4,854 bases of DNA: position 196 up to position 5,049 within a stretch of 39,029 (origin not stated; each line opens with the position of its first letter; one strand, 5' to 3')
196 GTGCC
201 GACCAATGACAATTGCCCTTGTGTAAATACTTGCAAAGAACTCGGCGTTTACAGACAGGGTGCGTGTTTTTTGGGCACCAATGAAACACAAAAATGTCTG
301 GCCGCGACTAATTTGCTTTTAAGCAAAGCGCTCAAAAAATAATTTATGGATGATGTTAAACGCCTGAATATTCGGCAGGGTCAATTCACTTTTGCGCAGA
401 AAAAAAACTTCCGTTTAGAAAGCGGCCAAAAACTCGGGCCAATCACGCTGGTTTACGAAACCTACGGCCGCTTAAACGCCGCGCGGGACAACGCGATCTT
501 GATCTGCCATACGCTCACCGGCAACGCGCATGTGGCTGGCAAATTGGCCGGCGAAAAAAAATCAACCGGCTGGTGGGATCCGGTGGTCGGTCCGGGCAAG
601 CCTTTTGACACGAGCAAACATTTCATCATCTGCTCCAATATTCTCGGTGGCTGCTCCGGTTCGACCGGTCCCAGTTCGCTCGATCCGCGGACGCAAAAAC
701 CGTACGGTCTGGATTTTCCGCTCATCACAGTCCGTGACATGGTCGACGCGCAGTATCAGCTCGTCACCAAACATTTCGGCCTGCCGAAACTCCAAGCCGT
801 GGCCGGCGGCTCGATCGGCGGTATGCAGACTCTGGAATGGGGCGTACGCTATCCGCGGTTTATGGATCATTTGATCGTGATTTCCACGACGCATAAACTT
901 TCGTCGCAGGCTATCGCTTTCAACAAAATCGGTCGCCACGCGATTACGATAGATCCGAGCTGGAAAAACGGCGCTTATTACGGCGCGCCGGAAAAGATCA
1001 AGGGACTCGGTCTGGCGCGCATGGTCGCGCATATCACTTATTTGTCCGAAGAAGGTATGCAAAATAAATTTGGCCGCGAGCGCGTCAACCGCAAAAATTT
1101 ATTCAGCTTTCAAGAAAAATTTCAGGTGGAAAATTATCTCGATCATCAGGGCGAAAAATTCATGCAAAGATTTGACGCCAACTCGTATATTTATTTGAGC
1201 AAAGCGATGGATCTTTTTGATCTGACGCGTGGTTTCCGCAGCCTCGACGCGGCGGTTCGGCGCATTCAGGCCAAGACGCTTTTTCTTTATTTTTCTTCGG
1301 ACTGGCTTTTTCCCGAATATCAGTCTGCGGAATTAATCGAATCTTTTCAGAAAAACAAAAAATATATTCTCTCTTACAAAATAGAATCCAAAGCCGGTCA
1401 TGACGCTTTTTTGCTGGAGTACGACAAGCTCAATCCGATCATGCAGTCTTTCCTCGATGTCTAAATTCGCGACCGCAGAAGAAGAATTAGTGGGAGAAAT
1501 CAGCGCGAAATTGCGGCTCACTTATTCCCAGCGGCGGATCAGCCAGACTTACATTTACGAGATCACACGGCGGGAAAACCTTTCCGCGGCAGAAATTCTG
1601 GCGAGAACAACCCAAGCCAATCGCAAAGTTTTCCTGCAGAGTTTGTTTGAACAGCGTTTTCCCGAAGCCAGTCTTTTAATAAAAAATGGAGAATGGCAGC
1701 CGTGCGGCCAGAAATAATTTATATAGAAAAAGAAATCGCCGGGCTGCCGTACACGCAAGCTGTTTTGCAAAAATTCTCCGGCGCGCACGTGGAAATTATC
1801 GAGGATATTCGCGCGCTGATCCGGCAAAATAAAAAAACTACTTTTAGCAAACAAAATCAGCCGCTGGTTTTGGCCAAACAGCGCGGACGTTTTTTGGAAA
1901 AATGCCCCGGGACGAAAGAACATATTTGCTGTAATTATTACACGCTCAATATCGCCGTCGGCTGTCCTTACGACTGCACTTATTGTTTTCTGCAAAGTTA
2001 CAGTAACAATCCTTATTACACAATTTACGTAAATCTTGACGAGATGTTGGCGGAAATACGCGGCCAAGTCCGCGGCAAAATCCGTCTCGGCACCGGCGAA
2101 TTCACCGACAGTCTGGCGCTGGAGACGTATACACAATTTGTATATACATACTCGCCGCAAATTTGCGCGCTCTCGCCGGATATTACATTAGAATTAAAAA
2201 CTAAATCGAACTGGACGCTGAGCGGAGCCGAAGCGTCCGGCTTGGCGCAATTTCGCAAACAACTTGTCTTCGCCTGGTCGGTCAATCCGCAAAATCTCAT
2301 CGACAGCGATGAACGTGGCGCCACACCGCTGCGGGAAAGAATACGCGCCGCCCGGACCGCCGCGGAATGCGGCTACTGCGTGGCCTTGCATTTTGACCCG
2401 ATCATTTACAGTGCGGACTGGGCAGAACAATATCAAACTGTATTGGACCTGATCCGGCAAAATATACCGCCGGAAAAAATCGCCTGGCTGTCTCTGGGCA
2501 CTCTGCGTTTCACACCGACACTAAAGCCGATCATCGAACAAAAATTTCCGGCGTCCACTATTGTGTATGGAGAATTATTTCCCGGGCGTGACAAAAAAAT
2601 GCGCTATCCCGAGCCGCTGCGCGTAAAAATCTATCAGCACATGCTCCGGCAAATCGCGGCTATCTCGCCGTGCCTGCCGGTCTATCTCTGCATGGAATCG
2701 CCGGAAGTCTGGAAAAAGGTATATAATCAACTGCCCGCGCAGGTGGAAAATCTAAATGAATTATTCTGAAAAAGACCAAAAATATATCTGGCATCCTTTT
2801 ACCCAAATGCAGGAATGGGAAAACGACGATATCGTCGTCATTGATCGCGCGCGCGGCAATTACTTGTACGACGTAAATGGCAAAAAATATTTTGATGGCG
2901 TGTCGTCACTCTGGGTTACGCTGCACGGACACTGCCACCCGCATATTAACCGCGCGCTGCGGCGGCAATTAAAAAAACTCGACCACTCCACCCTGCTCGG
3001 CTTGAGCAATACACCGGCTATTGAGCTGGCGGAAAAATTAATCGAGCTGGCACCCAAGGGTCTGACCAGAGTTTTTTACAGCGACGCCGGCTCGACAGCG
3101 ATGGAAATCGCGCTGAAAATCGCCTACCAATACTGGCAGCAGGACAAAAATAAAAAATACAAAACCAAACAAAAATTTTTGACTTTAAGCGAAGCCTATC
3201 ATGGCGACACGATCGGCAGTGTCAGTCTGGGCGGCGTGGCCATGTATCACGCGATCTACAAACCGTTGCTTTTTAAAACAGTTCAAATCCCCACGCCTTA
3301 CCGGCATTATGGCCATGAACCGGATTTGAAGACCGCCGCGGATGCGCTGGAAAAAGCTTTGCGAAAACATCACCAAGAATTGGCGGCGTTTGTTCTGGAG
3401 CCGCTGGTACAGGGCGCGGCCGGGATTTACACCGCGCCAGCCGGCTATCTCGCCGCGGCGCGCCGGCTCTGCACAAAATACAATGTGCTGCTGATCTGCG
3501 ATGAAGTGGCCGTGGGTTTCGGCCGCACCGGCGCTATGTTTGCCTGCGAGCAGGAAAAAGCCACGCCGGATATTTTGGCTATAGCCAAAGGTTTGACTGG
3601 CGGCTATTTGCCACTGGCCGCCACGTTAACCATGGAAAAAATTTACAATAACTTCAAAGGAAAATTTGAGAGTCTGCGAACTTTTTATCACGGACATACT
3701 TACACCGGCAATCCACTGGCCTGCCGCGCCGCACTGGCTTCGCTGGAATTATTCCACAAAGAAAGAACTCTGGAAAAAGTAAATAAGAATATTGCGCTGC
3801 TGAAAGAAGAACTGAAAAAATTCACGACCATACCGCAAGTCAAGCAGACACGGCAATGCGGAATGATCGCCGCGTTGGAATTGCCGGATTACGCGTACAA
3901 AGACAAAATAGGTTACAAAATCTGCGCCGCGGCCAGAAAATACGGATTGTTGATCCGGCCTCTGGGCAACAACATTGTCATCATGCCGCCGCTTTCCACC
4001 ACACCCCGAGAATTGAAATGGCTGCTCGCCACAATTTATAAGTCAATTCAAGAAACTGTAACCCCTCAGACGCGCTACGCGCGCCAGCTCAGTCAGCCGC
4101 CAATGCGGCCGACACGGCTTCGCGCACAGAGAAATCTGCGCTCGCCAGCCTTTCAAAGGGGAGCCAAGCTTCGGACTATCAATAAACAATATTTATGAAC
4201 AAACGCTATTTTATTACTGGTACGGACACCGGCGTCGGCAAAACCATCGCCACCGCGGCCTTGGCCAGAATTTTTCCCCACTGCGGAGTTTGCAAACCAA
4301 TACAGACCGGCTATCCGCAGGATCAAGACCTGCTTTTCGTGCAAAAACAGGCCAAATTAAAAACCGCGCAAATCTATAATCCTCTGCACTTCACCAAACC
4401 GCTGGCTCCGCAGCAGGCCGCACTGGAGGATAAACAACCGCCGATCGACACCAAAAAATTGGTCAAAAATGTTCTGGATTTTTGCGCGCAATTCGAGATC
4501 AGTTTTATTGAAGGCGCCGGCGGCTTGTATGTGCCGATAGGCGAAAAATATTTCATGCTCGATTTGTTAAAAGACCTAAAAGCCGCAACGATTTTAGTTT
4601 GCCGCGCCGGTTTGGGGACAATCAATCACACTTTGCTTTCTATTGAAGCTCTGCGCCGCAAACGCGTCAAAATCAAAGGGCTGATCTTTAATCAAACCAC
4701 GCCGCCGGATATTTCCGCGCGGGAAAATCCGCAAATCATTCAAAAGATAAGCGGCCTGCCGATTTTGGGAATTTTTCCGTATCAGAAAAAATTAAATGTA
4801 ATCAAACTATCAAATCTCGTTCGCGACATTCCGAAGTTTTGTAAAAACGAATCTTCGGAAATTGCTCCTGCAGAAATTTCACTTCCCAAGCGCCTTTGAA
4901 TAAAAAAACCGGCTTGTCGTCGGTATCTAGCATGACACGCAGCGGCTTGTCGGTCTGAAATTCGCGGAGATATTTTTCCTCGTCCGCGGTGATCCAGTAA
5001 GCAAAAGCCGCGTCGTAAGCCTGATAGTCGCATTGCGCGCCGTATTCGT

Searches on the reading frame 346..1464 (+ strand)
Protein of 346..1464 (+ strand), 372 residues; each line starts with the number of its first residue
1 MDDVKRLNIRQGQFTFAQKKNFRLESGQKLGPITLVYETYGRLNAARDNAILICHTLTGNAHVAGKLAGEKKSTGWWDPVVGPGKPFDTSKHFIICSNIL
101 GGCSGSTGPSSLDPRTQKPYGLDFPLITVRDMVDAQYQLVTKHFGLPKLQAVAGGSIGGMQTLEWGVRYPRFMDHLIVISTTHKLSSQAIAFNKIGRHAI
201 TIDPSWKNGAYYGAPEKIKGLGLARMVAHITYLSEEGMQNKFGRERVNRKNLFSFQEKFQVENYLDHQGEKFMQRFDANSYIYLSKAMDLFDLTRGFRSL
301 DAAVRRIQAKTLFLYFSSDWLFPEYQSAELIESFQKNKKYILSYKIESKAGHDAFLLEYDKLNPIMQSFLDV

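Call 7: search_protein_families(library=ncbifam, proteins=[window:346-1464:+])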
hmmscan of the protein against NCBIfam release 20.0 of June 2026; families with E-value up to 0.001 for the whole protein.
window:346-1464:+ (372 aa): 10 families
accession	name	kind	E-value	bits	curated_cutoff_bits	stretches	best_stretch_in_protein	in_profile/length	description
NF001209.0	PRK00175.1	equivalog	4.3e-142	473.4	331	1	11-371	12-373/381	homoserine O-acetyltransferase MetX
TIGR01392.2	MetX_acetyl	equivalog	1.1e-132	442.4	500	1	19-370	2-350/351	homoserine O-acetyltransferase MetX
NF047916.1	MetX_succinyl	exception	9.5e-127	423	560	1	19-371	13-367/370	homoserine O-succinyltransferase MetX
NF047917.1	MetX_acetyl_MTB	exception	8.1e-102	341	475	1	11-371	4-360/361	homoserine O-acetyltransferase MetX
NF005262.1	PRK06765.1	equivalog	9.4e-82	274.9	450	1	19-370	9-365/366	E22 family MetX-like putative esterase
NF005757.0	PRK07581.1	subfamily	3.5e-48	164.2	332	1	12-356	5-319/339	hypothetical protein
NF047915.1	homoser_Ac_Staph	exception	1.4e-40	139.6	500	1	20-372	11-315/320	homoserine O-acetyltransferase MetX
NF005071.0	PRK06489.1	equivalog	1.6e-36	126.2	305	1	19-321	37-306/362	hypothetical protein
NF006449.0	PRK08775.1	equivalog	2.5e-36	125.3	296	1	32-370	46-337/344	homoserine O-succinyltransferase MetX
NF050089.1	i_nPHAscl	equivalog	0.0009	18.4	300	0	287-370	206-288/288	intracellular short-chain-length polyhydroxyalkanoate depolymerase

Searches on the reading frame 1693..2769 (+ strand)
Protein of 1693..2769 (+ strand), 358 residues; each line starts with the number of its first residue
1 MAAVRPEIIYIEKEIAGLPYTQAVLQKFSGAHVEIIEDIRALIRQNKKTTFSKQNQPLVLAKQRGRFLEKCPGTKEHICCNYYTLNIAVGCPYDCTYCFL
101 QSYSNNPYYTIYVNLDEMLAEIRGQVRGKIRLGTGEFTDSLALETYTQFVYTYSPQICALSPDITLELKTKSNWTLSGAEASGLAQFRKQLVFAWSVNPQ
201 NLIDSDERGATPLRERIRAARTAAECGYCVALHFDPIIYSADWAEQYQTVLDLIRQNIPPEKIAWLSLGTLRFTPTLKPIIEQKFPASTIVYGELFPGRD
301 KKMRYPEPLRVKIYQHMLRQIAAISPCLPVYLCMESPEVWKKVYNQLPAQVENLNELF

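Call 7: search_protein_families(library=ncbifam, proteins=[window:1693-2769:+])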
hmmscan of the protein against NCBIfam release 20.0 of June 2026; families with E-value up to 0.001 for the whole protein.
window:1693-2769:+ (358 aa): 3 families
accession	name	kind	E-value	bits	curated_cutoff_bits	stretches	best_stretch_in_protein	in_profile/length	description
TIGR04070.1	photo_TT_lyase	equivalog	1.2e-26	93.5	400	1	6-290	3-288/338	spore photoproduct lyase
TIGR03886.1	lyase_spl_fam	equivalog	3.2e-13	49.6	437.55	2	7-127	2-123/346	spore photoproduct lyase family protein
TIGR04470.1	rSAM_mob_pairB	equivalog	0.00077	18.9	410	0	74-315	11-247/285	radical SAM mobile pair protein B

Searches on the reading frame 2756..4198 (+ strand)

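Call 7: search_protein_families(library=ncbifam, proteins=[window:2756-4198:+])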
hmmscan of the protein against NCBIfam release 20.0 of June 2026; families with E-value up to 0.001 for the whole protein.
window:2756-4198:+ (480 aa): 69 families (the best 25 are shown)
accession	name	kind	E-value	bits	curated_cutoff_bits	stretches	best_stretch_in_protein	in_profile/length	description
TIGR00508.1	bioA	equivalog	2.5e-164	546.8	405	1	11-431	1-418/419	adenosylmethionine--8-amino-7-oxononanoate transaminase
NF004624.0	PRK05964.1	equivalog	1.6e-148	494.8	494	1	3-433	6-424/427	adenosylmethionine--8-amino-7-oxononanoate transaminase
NF005443.0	PRK07030.1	equivalog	2.1e-134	448.5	729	1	3-432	7-445/451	adenosylmethionine--8-amino-7-oxononanoate transaminase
NF005940.0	PRK07986.1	equivalog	5.1e-103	344.8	625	1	6-434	8-424/429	adenosylmethionine--8-amino-7-oxononanoate transaminase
NF005683.0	PRK07481.1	subfamily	1.2e-97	327.7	575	1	4-434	7-450/453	hypothetical protein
NF005682.0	PRK07480.1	subfamily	6.1e-96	321.9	510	1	2-436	12-454/459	aminotransferase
NF005102.0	PRK06541.1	equivalog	3.7e-92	309.3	574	1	4-377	13-386/460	aspartate aminotransferase family protein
NF052567.1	OmAmTferAptACaul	equivalog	7.2e-92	308.4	500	1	11-433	5-430/431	omega-aminotransferase AptA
NF005447.0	PRK07036.1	equivalog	1.5e-90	304.2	618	1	4-436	14-457/468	aminotransferase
NF004767.0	PRK06105.1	subfamily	4e-89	299.3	517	1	4-436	9-452/460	aminotransferase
NF005812.0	PRK07678.1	subfamily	1.1e-85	288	488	1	3-433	10-449/451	aminotransferase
NF005685.0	PRK07483.1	equivalog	5.1e-82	276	485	1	25-435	12-439/444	aspartate aminotransferase family protein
NF004625.0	PRK05965.1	subfamily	5.7e-82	275.9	729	1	5-436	8-450/460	hypothetical protein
NF005375.0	PRK06917.1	equivalog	9.6e-78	261.9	535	1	25-436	14-441/448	aspartate aminotransferase family protein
TIGR00707.1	argD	subfamily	1.1e-77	261.4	410.05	1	18-427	3-376/381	acetylornithine/succinylornithine family transaminase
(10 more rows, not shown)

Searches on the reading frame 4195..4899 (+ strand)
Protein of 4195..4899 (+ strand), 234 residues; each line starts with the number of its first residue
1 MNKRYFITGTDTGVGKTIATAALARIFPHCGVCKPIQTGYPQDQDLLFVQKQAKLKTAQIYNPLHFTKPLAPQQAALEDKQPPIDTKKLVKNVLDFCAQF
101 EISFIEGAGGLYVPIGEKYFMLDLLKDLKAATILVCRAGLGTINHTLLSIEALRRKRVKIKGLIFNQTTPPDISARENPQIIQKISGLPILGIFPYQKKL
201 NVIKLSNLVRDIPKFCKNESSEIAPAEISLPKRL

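Call 7: search_protein_families(library=ncbifam, proteins=[window:4195-4899:+])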
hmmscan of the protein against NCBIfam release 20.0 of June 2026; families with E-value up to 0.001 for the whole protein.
window:4195-4899:+ (234 aa): 7 families
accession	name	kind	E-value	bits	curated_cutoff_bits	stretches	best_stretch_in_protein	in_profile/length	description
TIGR00347.1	bioD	equivalog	3.7e-40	137.8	83.3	1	6-166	1-166/166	dethiobiotin synthase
TIGR00313.1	cobQ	equivalog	1.2e-06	27.7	309.9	1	87-207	109-234/477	cobyric acid synthase CobQ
NF004167.0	PRK05632.1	equivalog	3.1e-05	22.8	418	1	1-212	1-231/708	phosphate acetyltransferase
TIGR00379.1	cobB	subfamily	0.00012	21.1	261.4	0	100-202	78-183/449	cobyrinic/hydrogenobyrinic acid a,c-diamide synthase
NF001989.1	PRK00784.1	equivalog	0.00018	20.3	273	0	6-32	4-30/480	cobyric acid synthase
NF002204.1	PRK01077.1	equivalog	0.00033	19.7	254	0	91-202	70-184/420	cobyrinic acid a,c-diamide synthase CobB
NF033195.1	F430_CfbB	exception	0.00086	18.2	560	0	96-202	73-182/451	Ni-sirohydrochlorin a,c-diamide synthase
